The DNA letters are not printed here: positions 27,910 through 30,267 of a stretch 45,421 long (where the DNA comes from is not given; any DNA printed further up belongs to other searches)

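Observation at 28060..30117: Fused double HTH-WYL-WCX regulator (PafBC-like) located away from any proteasome genes and divergent from queF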

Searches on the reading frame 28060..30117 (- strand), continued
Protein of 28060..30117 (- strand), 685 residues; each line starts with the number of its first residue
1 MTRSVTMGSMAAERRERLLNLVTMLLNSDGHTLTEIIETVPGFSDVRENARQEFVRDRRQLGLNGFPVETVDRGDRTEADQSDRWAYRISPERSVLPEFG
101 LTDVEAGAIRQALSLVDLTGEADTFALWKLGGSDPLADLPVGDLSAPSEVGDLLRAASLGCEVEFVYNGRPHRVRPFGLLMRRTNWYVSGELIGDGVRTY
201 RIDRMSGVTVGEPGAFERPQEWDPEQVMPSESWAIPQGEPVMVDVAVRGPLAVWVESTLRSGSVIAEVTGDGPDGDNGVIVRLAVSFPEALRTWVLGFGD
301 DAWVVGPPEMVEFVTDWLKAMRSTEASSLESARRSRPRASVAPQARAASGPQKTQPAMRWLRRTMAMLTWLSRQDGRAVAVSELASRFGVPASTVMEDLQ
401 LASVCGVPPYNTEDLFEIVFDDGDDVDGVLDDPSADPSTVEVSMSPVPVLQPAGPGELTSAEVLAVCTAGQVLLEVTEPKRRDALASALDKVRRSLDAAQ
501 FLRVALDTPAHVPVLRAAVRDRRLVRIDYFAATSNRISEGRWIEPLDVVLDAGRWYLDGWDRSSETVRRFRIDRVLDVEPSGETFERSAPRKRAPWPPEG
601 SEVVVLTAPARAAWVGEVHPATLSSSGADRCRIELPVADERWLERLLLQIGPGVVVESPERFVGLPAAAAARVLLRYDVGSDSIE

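Call 61: fold_search(model_id=the predicted structure, library=pdb)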
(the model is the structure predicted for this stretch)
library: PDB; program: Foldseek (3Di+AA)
matches with E <= 10: 681; with E <= 0.001: 32
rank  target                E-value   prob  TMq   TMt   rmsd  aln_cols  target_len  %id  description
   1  6sj9_A                3.2e-29  1.00  0.26  0.28  20.5       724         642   21  Proteasome accessory factor B/C (PafBC) of Arthrobacter aurescens (released 2019-10-16)
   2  6sj9_B                1.9e-28  1.00  0.27  0.29  20.7       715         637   21  Proteasome accessory factor B/C (PafBC) of Arthrobacter aurescens (released 2019-10-16)
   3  9fnd_Y                6.6e-13  1.00  0.27  0.54  13.3       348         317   24  Transcriptional activator PafBC bound to mycobacterial RNA polymerase (released 2025-02-12)
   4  9fnd_X                8.5e-13  1.00  0.30  0.54   7.2       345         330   24  Transcriptional activator PafBC bound to mycobacterial RNA polymerase (released 2025-02-12)
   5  9pfv_Q                3.9e-09  1.00  0.21  0.38  18.9       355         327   21  The cryo-EM structure of C. crescentus DriD-ssDNA-RNAP-Sigma73-CCNA_03891/CCNA_01149 promoter transcription activation (released 2026-02-25)
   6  8tp8_A                5.6e-09  1.00  0.21  0.39  12.8       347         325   21  Structure of the C. crescentus WYL-activator, DriD, bound to ssDNA and cognate DNA (released 2023-11-29)
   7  8tp8_B                9.2e-09  1.00  0.20  0.38  19.0       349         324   23  Structure of the C. crescentus WYL-activator, DriD, bound to ssDNA and cognate DNA (released 2023-11-29)
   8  8tp8_D                1.1e-08  1.00  0.22  0.40  12.1       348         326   21  Structure of the C. crescentus WYL-activator, DriD, bound to ssDNA and cognate DNA (released 2023-11-29)
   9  8tpk_B                1.2e-08  1.00  0.19  0.35  19.4       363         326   20  P6522 crystal form of C. crescentus DriD-ssDNA-DNA complex (released 2023-11-29)
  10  9pfq_Q                1.9e-08  1.00  0.23  0.41  18.5       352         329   23  The cryo-EM structure of C. crescentus DriD-ssDNA-RNAP-Sigma73-bapE promoter transcription activation complex (released 2026-02-25)
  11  8tpk_A                3.0e-08  1.00  0.22  0.41  12.2       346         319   21  P6522 crystal form of C. crescentus DriD-ssDNA-DNA complex (released 2023-11-29)
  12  7t8k_B                1.5e-06  1.00  0.16  0.32  14.3       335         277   16  BrxR from Acinetobacter BREX type I phage restriction system bound to DNA (released 2022-05-18)
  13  7tzv_A                2.1e-06  1.00  0.18  0.48   7.9       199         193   22  Structure of DriD C-domain bound to 9mer ssDNA (released 2022-06-01)
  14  9cu3_B                2.8e-06  1.00  0.19  0.51   6.9       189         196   24  Allosteric mechanism of DriD transcription activator (released 2025-04-23)
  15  9cu3_A                3.9e-06  1.00  0.21  0.60   7.5       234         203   22  Allosteric mechanism of DriD transcription activator (released 2025-04-23)
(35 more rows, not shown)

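Call 64: search_protein_families(library=pfam, proteins=[L002:3428-4810:-, L003:1-360:+, L048:2-571:-, L048:2556-3206:-, L005:2502-3563:+], max_evalue=0.01)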
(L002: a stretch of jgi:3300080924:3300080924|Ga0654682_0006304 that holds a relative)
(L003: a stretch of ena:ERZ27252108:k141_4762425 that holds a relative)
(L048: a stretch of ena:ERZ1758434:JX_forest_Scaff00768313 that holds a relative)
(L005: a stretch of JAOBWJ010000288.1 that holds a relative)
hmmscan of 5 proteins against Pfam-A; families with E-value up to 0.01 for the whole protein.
L002:3428-4810:- (460 aa): 3 families
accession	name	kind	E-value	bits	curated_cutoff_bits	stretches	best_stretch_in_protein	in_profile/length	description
PF25390.1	WD40_RLD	-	2.4e-28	99.9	150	1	281-452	129-293/363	RCC1-like domain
PF00415.24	RCC1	-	2.5e-20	73.2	21.7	2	368-413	3-50/50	Regulator of chromosome condensation (RCC1) repeat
PF13540.12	RCC1_2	-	2.6e-17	62.5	22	3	353-379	4-30/30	Regulator of chromosome condensation (RCC1) repeat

L003:1-360:+ (119 aa): 0 families

L048:2-571:- (190 aa): 0 families

L048:2556-3206:- (216 aa): 3 families
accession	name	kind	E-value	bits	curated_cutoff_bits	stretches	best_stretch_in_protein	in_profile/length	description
PF03104.25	DNA_pol_B_exo1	-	1.1e-07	32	23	1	60-101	142-183/242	DNA polymerase family B, exonuclease domain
PF13482.12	RNase_H_2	-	3.4e-05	24.3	22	1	25-173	3-123/165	RNase_H superfamily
PF10108.15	DNA_pol_B_exo2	-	0.00041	20.5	24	1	61-166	37-133/213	Predicted 3'-5' exonuclease related to the exonuclease domain of PolB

L005:2502-3563:+ (353 aa): 1 family
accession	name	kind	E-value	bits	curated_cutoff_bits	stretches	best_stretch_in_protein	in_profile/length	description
PF12982.12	DUF3866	-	7.6e-109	364.2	25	1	32-344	1-318/318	Protein of unknown function (DUF3866)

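Call 66: find_encoding_contigs(protein=P0005, flank=8000, max_places=2)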
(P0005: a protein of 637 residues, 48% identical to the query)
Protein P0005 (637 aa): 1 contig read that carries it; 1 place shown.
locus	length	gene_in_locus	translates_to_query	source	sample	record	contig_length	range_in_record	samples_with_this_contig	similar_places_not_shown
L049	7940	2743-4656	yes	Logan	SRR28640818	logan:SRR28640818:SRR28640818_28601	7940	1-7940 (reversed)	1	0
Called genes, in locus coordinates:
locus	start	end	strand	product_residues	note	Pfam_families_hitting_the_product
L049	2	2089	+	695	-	?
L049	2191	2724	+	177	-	PF02469:Fasciclin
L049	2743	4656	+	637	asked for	PF13280:WYL, PF25583:WCX, PF19187:HTH_PafC, PF13280:WYL, PF25583:WCX (weak)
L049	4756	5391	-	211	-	PF00196:GerE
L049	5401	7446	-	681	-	PF13191:AAA_16, PF13401:AAA_22 (weak)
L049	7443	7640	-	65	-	-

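Call 67: find_encoding_contigs(protein=P0004, flank=8000, max_places=2)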
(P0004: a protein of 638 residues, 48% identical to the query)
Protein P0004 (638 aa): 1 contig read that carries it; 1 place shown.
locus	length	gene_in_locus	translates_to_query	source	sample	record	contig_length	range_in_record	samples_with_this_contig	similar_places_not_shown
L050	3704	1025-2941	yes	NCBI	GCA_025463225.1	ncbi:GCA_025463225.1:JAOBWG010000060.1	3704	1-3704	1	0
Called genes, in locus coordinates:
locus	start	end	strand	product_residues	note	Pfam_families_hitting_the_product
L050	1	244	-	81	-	?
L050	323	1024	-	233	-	PF11611:DUF4352 (weak)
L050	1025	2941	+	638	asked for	PF13280:WYL, PF25583:WCX, PF19187:HTH_PafC, PF13280:WYL, PF25583:WCX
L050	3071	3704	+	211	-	PF00106:adh_short, PF08659:KR, PF13561:adh_short_C2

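Call 68: list_cluster_members(proteins=[P0001, P0004, P0015])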
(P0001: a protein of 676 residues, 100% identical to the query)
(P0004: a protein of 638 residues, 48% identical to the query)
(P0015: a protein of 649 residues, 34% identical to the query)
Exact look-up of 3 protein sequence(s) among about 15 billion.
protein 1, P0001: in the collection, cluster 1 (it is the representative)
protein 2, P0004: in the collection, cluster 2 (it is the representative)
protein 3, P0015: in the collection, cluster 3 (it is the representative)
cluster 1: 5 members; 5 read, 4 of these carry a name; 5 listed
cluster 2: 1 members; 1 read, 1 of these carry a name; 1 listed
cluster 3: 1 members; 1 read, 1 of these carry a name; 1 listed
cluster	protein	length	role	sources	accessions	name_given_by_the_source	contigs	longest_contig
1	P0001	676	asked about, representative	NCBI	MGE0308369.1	MAG: helix-turn-helix transcriptional regulator [Acidimicrobiia bacterium]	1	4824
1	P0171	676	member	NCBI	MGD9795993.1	MAG: helix-turn-helix transcriptional regulator [Acidimicrobiia bacterium]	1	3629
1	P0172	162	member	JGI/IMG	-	proteasome accessory factor C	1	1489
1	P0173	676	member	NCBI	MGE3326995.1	MAG: helix-turn-helix transcriptional regulator [Acidimicrobiia bacterium]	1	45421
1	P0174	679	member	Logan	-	-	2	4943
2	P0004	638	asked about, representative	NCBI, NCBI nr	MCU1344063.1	MAG: transcriptional regulator [Acidimicrobiia bacterium] | transcriptional regulator [Acidimicrobiia bacterium]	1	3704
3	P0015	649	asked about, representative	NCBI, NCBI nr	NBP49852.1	MAG: WYL domain-containing protein [Actinobacteria bacterium] | WYL domain-containing protein [Actinomycetota bacterium]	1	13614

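Call 69: find_homologous_proteins(query=L005:1116-2483:+, max_evalue=1e-30)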
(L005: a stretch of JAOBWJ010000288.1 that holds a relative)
Query L005:1116-2483:+ (455 aa): 8000 proteins with E <= 1e-30 among 8000 candidates; the best 120 are listed.
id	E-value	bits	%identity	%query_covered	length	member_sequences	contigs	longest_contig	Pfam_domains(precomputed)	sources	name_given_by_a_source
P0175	4.3e-297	1003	96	100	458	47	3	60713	PF03136.21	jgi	jgi:proteasome accessory factor A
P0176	7.1e-288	973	94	100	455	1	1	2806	PF03136.21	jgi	jgi:proteasome accessory factor A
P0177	1.7e-287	971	93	100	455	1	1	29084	PF03136.21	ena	-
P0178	6.6e-285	963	80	88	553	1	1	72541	PF03136.21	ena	-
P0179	6.8e-284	959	90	100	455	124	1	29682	PF03136.21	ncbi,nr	ncbi:MAG: Pup--protein ligase [Actinomycetota bacterium]|nr:Pup--protein ligase [Actinomycetota bact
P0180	5.5e-281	950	90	100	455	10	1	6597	PF03136.21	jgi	jgi:proteasome accessory factor A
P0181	1.3e-279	945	90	100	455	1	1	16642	PF03136.21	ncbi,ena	-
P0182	1.6e-279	945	91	100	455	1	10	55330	PF03136.21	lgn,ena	-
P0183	7.9e-279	943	90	100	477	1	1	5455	PF03136.21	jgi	jgi:proteasome accessory factor A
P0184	8.0e-279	943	90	100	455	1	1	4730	PF03136.21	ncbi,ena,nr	ncbi:MAG: Pup--protein ligase [Actinomycetota bacterium]|nr:Pup--protein ligase [Actinomycetota bact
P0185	1.2e-278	942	91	100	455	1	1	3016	PF03136.21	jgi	-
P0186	2.1e-278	941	90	100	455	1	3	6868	PF03136.21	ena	-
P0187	5.5e-278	940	90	100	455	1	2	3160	PF03136.21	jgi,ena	jgi:proteasome accessory factor A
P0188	1.9e-277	938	90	100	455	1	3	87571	PF03136.21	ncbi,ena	-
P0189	1.5e-276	935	89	100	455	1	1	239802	PF03136.21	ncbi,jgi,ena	-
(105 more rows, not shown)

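Call 70: find_encoding_contigs(protein=P0102, flank=10000, max_places=3)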
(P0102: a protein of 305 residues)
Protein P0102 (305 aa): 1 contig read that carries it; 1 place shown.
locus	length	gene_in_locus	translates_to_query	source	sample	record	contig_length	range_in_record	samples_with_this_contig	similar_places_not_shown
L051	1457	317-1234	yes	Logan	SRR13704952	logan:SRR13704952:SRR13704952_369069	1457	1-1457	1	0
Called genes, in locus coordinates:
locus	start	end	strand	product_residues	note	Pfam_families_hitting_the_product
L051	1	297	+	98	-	?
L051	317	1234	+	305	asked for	PF13280:WYL, PF25583:WCX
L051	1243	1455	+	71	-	?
